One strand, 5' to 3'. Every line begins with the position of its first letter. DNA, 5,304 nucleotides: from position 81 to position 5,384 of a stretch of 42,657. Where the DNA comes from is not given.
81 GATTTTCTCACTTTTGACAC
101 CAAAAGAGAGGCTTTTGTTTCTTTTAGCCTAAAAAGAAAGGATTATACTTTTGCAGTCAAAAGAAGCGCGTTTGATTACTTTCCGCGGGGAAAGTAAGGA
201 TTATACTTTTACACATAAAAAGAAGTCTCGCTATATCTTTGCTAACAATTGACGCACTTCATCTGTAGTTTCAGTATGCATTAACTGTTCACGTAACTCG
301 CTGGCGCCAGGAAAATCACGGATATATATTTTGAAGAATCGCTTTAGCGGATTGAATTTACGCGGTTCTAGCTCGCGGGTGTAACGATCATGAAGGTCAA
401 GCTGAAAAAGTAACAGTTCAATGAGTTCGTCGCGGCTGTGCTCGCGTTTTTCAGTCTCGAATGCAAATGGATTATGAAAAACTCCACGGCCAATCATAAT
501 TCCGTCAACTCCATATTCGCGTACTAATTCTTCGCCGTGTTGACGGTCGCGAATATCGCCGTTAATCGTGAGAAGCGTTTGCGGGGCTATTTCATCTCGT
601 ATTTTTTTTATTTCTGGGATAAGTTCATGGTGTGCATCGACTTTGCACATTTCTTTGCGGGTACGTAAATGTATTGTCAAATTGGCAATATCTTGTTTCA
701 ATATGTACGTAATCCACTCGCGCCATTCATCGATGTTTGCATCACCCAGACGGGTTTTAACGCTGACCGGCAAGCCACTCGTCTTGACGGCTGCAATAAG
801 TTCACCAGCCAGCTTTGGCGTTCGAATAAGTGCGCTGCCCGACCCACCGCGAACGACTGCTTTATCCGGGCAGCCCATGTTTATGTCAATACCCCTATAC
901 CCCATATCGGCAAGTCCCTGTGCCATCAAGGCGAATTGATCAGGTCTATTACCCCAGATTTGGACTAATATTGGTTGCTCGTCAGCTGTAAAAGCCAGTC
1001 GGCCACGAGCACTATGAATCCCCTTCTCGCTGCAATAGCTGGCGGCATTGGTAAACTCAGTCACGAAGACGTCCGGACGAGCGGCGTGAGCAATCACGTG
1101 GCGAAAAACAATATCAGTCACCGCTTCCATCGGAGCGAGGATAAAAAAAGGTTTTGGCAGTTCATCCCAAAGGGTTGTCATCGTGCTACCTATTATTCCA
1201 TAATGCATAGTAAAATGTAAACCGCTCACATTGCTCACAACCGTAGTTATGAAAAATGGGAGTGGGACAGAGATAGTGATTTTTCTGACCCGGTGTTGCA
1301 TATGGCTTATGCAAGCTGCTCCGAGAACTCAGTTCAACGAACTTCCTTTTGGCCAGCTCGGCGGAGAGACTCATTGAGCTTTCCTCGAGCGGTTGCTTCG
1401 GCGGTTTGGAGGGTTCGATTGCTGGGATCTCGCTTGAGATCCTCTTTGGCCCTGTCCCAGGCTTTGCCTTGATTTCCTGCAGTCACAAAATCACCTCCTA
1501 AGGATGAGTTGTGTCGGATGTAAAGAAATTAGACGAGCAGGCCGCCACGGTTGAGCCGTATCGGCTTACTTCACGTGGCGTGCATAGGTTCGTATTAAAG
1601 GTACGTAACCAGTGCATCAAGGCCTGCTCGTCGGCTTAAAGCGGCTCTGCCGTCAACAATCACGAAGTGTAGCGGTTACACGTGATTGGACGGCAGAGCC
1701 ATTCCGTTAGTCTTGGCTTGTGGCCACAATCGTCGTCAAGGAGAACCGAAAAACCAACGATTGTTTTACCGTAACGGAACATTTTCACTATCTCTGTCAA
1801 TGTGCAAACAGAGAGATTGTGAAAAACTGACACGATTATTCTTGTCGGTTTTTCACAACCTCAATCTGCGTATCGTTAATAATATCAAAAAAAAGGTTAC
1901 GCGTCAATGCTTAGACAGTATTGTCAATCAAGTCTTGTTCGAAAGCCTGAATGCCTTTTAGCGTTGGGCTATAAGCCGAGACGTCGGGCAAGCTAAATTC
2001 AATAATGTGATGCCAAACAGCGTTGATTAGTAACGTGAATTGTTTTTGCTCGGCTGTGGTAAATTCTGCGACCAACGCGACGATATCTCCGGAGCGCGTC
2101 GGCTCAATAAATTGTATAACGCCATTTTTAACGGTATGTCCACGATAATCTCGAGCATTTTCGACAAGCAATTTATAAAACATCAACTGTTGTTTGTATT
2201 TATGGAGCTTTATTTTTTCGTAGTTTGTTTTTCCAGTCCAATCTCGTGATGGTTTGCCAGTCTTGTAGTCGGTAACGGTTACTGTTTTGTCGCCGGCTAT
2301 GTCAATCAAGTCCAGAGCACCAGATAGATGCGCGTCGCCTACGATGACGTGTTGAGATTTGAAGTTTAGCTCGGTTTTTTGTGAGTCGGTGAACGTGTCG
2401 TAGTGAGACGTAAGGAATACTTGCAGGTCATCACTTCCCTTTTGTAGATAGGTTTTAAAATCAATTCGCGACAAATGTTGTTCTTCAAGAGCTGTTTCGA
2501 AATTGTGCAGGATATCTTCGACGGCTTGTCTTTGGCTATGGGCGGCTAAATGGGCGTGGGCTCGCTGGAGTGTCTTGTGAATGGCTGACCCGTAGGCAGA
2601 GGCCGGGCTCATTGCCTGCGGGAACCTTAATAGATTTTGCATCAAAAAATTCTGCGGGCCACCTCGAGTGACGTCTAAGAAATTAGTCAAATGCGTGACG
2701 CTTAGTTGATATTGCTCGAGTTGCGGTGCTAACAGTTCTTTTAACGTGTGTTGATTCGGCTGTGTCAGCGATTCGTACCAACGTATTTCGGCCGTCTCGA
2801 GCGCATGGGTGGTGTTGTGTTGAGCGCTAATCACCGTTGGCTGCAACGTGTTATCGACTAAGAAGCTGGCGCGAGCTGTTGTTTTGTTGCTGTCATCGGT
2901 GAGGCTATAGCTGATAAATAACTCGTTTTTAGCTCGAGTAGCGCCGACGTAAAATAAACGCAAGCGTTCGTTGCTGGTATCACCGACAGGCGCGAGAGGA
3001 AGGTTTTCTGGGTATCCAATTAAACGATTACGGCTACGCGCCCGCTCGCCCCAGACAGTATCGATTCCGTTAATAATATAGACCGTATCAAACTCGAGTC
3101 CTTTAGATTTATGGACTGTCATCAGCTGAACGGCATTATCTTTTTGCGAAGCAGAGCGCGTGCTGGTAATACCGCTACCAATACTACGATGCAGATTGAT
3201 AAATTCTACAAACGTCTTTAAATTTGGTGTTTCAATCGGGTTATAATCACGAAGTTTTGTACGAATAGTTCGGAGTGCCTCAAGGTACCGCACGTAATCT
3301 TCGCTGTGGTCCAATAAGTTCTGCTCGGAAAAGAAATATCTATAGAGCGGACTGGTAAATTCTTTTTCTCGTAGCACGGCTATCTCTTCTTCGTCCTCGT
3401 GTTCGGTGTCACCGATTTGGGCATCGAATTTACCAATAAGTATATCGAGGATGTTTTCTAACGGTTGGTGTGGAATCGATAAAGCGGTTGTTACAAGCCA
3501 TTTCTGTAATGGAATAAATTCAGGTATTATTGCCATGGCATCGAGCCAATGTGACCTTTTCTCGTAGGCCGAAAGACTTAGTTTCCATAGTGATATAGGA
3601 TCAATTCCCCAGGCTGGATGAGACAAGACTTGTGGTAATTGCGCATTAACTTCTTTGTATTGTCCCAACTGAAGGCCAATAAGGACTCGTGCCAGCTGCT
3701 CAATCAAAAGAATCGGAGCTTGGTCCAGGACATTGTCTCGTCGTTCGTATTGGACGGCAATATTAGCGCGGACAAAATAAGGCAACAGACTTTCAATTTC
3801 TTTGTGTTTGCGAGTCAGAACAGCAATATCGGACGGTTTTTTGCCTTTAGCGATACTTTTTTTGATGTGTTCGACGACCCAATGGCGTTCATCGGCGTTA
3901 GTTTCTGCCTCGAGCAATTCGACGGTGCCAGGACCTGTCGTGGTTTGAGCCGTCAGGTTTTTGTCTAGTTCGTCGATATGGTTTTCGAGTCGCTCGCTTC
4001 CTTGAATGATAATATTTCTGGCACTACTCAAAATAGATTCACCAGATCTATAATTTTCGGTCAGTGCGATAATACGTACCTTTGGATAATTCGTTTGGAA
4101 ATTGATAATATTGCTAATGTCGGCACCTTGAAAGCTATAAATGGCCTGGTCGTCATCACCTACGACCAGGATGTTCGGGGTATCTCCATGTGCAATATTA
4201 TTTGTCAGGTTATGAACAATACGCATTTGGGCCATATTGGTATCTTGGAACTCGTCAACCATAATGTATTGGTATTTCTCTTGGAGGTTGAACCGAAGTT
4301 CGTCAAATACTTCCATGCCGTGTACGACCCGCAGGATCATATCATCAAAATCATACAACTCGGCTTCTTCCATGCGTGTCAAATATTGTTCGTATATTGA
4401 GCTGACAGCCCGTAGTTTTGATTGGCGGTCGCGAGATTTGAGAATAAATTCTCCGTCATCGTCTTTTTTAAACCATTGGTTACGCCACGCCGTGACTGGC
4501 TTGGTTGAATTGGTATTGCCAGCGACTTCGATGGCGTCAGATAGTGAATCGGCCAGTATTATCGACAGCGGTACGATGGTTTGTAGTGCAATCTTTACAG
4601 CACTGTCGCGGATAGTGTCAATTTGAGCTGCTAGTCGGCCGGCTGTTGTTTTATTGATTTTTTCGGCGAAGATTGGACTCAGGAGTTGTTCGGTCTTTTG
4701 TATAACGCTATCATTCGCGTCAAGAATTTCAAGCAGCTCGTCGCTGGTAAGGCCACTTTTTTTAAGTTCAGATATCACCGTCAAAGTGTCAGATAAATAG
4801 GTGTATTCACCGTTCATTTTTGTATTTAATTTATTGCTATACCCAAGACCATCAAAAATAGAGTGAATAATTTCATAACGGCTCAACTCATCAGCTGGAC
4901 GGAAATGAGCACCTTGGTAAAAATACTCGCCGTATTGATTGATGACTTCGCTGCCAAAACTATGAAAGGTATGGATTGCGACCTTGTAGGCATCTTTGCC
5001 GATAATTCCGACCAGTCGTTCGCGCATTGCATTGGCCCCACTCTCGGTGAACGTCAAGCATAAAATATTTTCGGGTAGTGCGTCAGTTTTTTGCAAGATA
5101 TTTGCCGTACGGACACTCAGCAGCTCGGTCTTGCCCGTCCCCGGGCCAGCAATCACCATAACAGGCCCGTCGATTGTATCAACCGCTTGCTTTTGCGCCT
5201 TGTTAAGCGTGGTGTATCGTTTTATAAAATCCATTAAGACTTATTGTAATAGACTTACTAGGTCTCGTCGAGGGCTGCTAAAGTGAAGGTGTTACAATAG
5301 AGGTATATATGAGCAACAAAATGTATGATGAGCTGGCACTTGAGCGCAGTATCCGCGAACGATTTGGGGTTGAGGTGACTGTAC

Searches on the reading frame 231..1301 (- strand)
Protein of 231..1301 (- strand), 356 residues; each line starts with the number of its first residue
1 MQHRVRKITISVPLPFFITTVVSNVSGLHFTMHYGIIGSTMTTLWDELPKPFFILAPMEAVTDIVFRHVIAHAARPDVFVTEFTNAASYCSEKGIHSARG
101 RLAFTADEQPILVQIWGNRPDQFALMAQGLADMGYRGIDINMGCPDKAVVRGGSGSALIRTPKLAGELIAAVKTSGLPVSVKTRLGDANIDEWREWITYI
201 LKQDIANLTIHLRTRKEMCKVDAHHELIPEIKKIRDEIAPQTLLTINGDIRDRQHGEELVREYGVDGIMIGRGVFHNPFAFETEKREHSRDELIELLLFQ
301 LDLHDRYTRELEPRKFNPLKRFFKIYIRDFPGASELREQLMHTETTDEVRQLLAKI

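Call 17: search_protein_families(library=pfam, proteins=[window:231-1301:-], max_evalue=0.001)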
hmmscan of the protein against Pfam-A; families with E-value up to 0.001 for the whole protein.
window:231-1301:- (356 aa): 1 family
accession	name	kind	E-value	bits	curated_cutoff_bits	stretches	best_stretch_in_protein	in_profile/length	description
PF01207.24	Dus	-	1.7e-52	178.9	20.4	1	54-353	1-302/311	Dihydrouridine synthase (Dus)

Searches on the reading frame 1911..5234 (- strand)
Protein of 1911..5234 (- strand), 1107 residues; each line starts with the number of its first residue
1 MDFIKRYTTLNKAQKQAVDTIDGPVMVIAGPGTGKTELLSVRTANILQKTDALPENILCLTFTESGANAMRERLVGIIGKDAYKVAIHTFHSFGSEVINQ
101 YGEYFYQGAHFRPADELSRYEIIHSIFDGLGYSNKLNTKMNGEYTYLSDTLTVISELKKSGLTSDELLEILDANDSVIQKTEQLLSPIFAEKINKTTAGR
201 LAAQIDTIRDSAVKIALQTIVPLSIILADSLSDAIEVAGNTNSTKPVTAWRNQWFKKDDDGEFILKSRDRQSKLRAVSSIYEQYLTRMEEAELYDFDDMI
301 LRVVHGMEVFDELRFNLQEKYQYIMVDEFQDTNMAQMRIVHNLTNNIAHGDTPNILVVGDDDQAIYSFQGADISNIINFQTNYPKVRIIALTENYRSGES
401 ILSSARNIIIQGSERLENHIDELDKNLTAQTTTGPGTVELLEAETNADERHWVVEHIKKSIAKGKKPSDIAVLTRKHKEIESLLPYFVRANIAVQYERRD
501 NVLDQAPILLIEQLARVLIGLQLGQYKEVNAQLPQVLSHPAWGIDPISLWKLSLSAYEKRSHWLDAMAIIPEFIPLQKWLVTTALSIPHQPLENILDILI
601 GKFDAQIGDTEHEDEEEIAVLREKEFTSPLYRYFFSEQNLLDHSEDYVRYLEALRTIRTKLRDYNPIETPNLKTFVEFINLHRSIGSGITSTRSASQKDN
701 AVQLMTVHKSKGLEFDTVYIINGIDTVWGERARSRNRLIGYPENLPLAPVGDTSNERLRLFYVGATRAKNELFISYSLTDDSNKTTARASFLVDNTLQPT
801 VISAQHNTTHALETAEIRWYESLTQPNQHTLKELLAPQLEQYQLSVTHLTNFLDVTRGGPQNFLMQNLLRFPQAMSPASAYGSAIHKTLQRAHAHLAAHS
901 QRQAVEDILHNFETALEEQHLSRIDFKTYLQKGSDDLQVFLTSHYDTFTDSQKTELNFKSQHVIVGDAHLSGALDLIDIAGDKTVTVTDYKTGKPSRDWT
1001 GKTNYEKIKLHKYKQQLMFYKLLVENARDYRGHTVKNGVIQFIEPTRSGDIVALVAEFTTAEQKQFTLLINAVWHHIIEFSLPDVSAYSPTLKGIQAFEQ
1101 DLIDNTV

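Call 17: search_protein_families(library=pfam, proteins=[window:1911-5234:-], max_evalue=0.001)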
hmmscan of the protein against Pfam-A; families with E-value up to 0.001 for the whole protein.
window:1911-5234:- (1107 aa): 7 families
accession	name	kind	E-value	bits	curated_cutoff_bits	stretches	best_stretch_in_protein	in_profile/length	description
PF00580.27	UvrD-helicase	-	2.9e-62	211.3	23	1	10-384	1-271/271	UvrD/REP helicase N-terminal domain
PF13361.12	UvrD_C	-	3e-33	116.1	25.6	1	389-777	1-348/350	UvrD-like helicase C-terminal domain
PF13245.12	AAA_19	-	2.5e-19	70.2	25.1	1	14-368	1-133/134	AAA domain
PF12705.13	PDDEXK_1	-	8.8e-17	62.3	22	1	844-1074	2-218/247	PD-(D/E)XK nuclease superfamily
PF13538.12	UvrD_C_2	-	4.2e-10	39.8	27.4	1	704-736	4-36/52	UvrD-like helicase C-terminal domain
PF13604.12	AAA_30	-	3.9e-06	27.2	27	0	9-73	1-65/191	AAA domain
PF08696.17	Dna2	-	0.00052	20.2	22.4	0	864-959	72-169/204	DNA replication factor Dna2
